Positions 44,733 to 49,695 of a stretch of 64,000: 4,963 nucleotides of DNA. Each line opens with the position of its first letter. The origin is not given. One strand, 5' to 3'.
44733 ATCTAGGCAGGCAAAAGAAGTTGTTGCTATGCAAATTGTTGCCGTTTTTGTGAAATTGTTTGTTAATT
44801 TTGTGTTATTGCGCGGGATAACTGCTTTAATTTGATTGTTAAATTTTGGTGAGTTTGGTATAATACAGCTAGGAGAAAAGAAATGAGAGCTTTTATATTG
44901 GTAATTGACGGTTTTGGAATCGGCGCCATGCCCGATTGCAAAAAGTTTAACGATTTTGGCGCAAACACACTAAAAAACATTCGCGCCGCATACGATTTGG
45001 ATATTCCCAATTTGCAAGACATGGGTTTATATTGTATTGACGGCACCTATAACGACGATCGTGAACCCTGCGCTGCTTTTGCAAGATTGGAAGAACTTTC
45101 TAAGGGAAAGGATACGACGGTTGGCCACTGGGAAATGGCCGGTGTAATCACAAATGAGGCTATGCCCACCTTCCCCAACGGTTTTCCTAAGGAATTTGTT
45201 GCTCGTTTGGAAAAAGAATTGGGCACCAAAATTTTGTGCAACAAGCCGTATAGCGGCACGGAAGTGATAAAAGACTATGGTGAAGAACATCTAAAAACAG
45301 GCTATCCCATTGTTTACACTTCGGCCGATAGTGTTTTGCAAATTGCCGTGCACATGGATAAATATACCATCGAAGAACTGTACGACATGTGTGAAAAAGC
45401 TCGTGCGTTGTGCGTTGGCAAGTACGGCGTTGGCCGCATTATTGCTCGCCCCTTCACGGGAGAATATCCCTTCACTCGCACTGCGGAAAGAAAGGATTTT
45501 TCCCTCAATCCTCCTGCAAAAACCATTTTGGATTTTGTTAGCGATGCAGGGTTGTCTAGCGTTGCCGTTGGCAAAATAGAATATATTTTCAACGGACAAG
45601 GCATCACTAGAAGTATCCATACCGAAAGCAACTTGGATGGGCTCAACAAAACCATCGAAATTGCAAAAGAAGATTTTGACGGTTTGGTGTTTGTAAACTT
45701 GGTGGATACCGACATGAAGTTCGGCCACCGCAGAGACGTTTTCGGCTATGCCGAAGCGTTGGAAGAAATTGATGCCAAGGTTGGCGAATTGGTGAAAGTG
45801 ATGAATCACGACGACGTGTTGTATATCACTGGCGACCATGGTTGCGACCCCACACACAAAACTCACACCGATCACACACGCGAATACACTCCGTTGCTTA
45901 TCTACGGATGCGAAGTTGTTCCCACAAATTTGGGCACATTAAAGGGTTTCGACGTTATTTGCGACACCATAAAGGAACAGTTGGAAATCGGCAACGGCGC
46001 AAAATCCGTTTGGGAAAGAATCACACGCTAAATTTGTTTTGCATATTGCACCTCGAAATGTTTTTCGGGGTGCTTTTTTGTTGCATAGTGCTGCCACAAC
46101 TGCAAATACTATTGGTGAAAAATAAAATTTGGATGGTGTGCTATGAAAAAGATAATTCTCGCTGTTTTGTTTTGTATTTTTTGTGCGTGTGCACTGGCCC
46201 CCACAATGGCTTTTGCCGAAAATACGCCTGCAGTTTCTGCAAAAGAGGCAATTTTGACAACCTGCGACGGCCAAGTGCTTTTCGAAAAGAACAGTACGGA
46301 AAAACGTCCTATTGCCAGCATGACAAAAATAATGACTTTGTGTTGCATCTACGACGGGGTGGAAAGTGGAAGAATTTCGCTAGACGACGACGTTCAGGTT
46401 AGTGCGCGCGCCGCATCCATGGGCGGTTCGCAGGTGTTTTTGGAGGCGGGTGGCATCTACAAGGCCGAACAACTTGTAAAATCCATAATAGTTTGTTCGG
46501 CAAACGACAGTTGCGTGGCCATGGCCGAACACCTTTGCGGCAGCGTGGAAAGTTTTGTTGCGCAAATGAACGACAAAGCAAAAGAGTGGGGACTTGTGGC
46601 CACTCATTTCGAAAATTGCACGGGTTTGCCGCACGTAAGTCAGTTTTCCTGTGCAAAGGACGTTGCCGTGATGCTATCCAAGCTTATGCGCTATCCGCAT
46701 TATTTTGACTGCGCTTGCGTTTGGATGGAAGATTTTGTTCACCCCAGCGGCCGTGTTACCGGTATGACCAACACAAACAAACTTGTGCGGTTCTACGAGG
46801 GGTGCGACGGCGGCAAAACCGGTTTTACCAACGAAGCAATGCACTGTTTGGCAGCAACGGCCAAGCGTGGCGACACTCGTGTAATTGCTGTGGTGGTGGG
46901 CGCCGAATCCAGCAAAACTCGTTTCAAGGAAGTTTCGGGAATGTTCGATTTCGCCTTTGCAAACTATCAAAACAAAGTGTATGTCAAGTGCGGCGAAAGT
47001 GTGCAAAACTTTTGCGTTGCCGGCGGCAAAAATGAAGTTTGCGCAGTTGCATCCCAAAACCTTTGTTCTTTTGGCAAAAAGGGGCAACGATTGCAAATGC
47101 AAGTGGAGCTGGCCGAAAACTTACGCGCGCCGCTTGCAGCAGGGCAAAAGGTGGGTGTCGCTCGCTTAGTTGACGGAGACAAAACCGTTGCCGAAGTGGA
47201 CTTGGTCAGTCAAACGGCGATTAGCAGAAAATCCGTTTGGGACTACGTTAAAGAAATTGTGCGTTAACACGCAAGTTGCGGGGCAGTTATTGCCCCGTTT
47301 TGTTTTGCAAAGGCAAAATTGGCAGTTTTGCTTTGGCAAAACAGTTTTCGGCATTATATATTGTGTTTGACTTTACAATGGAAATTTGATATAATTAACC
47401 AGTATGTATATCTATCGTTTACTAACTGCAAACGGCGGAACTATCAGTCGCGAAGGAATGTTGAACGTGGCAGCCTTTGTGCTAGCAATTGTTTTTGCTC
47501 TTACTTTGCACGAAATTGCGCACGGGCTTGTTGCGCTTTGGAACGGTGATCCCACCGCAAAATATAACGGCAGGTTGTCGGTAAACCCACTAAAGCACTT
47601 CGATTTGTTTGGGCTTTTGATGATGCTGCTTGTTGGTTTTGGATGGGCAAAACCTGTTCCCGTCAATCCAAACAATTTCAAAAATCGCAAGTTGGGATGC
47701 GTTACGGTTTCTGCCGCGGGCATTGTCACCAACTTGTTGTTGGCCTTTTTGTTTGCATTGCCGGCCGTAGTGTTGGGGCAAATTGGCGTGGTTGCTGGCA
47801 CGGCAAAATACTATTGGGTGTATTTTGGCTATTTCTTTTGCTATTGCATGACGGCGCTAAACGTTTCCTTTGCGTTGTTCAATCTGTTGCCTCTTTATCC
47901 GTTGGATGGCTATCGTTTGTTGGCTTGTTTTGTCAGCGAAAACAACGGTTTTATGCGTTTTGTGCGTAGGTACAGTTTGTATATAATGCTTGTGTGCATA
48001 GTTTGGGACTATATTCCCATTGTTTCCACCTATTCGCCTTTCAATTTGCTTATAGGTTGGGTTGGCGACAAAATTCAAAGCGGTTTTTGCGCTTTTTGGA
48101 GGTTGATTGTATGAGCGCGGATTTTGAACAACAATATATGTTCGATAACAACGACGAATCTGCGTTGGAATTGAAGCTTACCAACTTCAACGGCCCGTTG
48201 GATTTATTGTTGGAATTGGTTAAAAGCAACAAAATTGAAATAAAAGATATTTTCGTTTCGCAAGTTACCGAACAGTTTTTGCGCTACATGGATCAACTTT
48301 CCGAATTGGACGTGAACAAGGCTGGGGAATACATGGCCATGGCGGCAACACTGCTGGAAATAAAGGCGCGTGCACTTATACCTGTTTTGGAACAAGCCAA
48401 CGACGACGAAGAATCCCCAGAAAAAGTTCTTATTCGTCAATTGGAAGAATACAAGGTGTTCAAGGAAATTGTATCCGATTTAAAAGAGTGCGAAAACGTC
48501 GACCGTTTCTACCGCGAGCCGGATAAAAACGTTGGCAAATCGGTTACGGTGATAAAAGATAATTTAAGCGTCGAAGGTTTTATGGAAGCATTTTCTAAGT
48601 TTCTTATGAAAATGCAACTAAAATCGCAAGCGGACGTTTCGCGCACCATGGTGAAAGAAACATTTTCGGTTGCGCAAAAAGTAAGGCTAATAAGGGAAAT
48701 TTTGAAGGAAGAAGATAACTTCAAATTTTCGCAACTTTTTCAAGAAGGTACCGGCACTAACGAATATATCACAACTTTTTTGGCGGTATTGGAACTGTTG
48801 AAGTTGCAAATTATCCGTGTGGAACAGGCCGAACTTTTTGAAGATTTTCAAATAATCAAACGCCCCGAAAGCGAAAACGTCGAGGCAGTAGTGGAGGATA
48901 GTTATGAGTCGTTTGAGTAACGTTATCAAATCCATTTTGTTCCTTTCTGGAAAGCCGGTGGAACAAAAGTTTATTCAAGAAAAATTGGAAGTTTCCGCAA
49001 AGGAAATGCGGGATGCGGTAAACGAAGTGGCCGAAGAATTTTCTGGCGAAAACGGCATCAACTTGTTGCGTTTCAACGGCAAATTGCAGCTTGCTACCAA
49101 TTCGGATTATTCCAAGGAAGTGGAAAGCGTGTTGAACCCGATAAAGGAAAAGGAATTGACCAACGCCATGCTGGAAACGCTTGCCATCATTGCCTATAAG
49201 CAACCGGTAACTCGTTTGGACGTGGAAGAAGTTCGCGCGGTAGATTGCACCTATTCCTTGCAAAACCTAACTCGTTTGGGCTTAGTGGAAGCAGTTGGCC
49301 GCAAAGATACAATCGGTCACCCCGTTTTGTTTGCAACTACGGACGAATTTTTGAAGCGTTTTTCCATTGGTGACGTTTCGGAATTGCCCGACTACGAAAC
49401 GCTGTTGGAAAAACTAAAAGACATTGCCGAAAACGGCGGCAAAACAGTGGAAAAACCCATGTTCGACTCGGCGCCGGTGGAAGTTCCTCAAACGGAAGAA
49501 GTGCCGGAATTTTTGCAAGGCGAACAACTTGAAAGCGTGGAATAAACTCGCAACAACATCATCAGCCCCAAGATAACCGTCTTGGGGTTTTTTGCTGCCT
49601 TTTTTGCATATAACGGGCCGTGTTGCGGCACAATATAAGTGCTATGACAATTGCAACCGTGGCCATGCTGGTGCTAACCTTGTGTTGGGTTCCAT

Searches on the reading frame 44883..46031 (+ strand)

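Call 60: search_protein_families(library=pfam, proteins=[window:44883-46031:+], max_evalue=0.00001)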
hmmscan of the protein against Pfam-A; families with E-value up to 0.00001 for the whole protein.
window:44883-46031:+ (382 aa): 1 family
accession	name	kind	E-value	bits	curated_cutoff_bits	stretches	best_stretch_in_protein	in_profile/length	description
PF01676.23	Metalloenzyme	-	6.6e-35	121.3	24.3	1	1-364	1-245/252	Metalloenzyme superfamily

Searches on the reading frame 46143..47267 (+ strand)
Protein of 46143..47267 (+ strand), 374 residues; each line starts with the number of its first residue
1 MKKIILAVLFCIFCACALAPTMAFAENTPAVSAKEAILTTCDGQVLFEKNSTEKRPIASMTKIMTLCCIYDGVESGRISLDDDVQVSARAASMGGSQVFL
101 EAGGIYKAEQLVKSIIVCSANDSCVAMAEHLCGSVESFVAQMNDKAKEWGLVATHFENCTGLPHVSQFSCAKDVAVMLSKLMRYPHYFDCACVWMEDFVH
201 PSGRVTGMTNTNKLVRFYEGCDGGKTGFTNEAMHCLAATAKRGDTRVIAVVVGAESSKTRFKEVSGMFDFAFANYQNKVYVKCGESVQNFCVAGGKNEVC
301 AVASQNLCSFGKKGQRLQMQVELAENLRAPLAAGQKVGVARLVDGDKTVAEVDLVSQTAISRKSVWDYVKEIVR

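Call 60: search_protein_families(library=pfam, proteins=[window:46143-47267:+], max_evalue=0.00001)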
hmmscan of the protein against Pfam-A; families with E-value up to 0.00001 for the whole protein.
window:46143-47267:+ (374 aa): 3 families
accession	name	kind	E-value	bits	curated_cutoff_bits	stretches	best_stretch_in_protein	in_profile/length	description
PF00768.25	Peptidase_S11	-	8.5e-64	215.7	27.6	1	24-255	3-238/239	D-alanyl-D-alanine carboxypeptidase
PF13354.11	Beta-lactamase2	-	1e-12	48.3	22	1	42-183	9-148/214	Beta-lactamase enzyme family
PF07943.18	PBP5_C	-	9.9e-10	38.9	21.2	1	276-360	2-89/91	Penicillin-binding protein 5, C-terminal domain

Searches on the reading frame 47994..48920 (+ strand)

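Call 61: search_protein_families(library=pfam, proteins=[window:47994-48920:+], max_evalue=0.00001)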
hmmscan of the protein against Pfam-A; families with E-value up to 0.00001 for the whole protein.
window:47994-48920:+ (308 aa): 1 family
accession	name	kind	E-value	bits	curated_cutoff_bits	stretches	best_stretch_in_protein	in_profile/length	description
PF02616.19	SMC_ScpA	-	2.7e-27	96.7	24.6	1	75-287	1-229/232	Segregation and condensation protein ScpA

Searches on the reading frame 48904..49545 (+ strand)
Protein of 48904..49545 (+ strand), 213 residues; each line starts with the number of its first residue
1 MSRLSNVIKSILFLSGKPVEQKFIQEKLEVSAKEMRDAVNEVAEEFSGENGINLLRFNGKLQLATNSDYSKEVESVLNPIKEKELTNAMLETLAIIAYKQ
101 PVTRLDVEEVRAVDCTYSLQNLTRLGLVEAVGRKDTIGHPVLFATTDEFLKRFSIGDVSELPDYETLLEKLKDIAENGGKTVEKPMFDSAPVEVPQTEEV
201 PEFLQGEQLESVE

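Call 61: search_protein_families(library=pfam, proteins=[window:48904-49545:+], max_evalue=0.00001)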
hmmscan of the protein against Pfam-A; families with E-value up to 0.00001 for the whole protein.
window:48904-49545:+ (213 aa): 1 family
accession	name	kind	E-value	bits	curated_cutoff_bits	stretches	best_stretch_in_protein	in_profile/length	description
PF04079.22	SMC_ScpB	-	7.8e-46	156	27.4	1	7-163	2-159/160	Segregation and condensation complex subunit ScpB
